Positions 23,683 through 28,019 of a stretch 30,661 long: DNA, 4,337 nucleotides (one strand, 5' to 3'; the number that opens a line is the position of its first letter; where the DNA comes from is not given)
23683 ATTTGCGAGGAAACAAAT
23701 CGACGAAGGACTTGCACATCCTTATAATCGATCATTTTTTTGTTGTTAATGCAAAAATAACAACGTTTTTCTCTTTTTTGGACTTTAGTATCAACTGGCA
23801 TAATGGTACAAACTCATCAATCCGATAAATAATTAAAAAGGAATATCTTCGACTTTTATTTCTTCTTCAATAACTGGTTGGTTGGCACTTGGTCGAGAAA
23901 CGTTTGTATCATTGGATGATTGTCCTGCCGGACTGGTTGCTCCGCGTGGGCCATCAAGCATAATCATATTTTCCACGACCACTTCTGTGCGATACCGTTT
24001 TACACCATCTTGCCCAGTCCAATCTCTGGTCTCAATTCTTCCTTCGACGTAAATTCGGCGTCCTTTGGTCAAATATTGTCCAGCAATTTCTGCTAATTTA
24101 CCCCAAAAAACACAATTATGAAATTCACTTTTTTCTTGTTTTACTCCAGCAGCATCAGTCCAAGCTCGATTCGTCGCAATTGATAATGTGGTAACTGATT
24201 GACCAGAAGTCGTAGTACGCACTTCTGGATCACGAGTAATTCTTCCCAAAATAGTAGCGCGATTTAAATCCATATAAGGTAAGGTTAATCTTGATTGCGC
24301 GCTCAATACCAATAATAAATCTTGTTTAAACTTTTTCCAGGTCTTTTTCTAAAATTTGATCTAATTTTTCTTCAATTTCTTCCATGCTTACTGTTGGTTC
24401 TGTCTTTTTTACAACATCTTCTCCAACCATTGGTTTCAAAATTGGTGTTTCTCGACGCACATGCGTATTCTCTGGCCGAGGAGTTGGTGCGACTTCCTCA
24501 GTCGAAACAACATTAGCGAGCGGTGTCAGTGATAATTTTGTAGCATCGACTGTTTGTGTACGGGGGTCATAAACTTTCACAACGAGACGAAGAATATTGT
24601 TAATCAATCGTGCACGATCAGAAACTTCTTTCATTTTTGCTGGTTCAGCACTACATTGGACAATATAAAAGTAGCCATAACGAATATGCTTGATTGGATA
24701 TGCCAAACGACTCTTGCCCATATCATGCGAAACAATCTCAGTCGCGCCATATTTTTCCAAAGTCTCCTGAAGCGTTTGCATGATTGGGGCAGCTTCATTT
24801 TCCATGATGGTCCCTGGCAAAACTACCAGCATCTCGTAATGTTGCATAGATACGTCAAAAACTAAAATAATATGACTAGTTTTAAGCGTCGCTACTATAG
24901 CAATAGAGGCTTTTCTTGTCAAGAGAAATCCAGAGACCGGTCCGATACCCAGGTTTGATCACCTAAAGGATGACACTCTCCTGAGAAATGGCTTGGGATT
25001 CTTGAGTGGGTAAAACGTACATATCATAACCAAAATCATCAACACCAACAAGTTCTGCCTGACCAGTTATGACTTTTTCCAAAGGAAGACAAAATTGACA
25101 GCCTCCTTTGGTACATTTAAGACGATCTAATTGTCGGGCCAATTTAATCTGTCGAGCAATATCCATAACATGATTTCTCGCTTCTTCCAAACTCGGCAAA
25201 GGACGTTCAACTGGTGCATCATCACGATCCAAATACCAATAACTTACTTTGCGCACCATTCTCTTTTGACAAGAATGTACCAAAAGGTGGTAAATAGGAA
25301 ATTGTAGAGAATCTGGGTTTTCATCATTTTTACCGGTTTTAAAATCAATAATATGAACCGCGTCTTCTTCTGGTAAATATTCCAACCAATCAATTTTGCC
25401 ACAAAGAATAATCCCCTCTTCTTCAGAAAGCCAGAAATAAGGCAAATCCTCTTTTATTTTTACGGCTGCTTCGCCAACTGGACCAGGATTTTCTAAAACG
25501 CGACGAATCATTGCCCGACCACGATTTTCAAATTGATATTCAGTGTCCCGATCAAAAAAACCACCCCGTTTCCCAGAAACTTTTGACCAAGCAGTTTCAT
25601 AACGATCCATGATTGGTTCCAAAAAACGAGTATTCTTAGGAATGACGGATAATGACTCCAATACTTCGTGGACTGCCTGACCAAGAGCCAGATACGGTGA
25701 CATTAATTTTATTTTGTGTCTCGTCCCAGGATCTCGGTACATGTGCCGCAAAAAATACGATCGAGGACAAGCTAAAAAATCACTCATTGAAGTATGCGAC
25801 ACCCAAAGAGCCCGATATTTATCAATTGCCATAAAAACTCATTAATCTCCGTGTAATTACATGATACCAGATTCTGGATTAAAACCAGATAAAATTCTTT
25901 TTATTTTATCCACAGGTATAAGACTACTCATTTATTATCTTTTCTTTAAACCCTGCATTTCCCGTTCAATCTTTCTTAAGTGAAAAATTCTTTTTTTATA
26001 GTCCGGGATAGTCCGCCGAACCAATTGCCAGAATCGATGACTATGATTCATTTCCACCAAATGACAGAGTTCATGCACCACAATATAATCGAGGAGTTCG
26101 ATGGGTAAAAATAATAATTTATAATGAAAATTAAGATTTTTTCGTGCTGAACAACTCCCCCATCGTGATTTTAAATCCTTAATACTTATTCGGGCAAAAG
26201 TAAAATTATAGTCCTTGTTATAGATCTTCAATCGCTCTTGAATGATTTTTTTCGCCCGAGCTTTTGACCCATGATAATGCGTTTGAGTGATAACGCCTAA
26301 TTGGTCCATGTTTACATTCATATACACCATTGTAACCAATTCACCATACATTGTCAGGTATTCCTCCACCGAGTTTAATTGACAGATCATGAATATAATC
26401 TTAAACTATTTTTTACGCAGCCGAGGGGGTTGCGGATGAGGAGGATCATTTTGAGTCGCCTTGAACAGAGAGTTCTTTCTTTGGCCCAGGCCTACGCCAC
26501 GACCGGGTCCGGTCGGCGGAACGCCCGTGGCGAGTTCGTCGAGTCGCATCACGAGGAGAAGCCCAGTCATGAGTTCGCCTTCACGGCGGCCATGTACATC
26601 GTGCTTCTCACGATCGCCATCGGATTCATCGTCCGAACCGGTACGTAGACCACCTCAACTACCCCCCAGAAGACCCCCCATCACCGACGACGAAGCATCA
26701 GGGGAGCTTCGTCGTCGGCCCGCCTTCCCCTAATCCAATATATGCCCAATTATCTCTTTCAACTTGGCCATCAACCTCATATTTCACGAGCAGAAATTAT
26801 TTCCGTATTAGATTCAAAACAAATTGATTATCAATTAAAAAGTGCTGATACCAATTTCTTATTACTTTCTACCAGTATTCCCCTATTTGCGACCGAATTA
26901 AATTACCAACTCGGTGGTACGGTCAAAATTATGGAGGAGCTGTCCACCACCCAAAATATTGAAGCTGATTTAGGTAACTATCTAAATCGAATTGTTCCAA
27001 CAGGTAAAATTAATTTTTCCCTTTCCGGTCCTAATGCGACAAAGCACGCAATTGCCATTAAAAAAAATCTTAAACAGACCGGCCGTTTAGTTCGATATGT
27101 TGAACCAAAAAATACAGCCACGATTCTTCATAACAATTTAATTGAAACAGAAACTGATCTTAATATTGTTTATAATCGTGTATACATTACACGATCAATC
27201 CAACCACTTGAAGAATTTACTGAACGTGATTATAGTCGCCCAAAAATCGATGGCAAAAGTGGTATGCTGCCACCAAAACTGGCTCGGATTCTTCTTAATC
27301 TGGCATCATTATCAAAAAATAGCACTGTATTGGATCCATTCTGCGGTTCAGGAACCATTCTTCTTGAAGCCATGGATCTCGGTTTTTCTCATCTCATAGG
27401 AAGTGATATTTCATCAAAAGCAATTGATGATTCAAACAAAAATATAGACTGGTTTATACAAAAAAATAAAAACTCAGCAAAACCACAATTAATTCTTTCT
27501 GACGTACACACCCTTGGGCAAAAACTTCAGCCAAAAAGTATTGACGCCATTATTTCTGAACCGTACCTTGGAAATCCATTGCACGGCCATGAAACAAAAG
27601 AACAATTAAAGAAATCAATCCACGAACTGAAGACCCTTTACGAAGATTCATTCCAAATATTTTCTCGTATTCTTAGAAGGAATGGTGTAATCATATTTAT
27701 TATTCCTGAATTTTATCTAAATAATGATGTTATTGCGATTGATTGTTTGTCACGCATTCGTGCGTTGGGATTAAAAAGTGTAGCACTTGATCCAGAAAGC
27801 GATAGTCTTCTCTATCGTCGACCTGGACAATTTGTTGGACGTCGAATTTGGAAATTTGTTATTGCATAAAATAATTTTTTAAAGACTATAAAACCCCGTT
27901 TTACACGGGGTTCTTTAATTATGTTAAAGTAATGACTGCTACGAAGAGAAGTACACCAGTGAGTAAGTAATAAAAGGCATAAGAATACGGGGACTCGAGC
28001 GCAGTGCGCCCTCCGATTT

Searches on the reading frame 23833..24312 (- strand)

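Call 5: search_protein_families(library=pfam, proteins=[window:23833-24312:-], max_evalue=0.01)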
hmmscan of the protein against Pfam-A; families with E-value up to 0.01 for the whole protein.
window:23833-24312:- (159 aa): 2 families
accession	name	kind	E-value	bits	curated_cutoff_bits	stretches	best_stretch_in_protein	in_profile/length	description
PF00436.31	SSB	-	1.1e-37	128.7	26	1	16-119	1-104/104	Single-strand binding protein family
PF01336.31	tRNA_anti-codon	-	0.0088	16.4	27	0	66-116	30-72/75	OB-fold nucleic acid binding domain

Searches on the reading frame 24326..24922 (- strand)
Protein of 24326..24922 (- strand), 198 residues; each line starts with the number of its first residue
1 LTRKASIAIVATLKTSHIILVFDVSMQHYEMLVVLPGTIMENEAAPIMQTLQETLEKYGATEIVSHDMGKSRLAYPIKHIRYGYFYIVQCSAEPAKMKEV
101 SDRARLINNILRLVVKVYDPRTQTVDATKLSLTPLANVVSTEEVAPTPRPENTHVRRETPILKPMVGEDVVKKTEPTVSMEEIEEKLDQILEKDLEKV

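Call 5: search_protein_families(library=pfam, proteins=[window:24326-24922:-], max_evalue=0.01)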
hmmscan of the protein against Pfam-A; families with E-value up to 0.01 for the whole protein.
window:24326-24922:- (198 aa): 1 family
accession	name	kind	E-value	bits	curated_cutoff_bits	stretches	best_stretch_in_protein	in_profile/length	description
PF01250.22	Ribosomal_S6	-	7.2e-17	61.8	27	1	28-114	1-87/90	Ribosomal protein S6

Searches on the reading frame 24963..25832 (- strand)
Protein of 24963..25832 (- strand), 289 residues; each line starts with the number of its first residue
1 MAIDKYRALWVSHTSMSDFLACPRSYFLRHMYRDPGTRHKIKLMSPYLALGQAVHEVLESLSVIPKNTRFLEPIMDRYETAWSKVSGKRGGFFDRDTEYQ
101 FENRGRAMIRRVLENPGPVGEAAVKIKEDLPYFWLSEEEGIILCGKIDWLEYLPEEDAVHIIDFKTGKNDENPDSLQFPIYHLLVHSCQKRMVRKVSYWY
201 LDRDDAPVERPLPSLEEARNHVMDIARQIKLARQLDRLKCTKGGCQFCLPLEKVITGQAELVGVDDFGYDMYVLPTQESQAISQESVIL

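Call 5: search_protein_families(library=pfam, proteins=[window:24963-25832:-], max_evalue=0.01)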
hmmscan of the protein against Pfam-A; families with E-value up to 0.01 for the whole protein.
window:24963-25832:- (289 aa): 1 family
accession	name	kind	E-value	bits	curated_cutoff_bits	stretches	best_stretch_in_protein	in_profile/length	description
PF12705.13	PDDEXK_1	-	7.3e-20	72.4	22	1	11-248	2-240/247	PD-(D/E)XK nuclease superfamily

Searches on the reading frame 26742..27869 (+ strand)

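Call 67: search_protein_families(library=pfam, proteins=[window:26742-27869:+], max_evalue=0.001)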
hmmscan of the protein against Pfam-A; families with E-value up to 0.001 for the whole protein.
window:26742-27869:+ (375 aa): 7 families
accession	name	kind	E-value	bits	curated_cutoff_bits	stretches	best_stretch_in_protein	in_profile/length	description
PF01170.24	UPF0020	-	3.1e-14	53.6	22.3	1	172-323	8-168/197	RMKL-like, methyltransferase domain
PF01555.25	N6_N4_Mtase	-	2.3e-11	44.5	26.7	1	163-232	159-220/221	DNA methylase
PF13847.12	Methyltransf_31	-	1.7e-09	38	27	1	191-318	2-108/145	Methyltransferase domain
PF03602.21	Cons_hypoth95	-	8.8e-06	25.9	24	1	191-303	40-146/182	Conserved hypothetical protein 95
PF06325.19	PrmA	-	0.00035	20.6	22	1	191-271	160-231/296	Ribosomal protein L11 methyltransferase (PrmA)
PF13649.12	Methyltransf_25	-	0.00047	21.2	27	1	196-273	1-72/97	Methyltransferase domain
PF08241.18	Methyltransf_11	-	0.00087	20.3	21.2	0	198-273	2-67/95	Methyltransferase domain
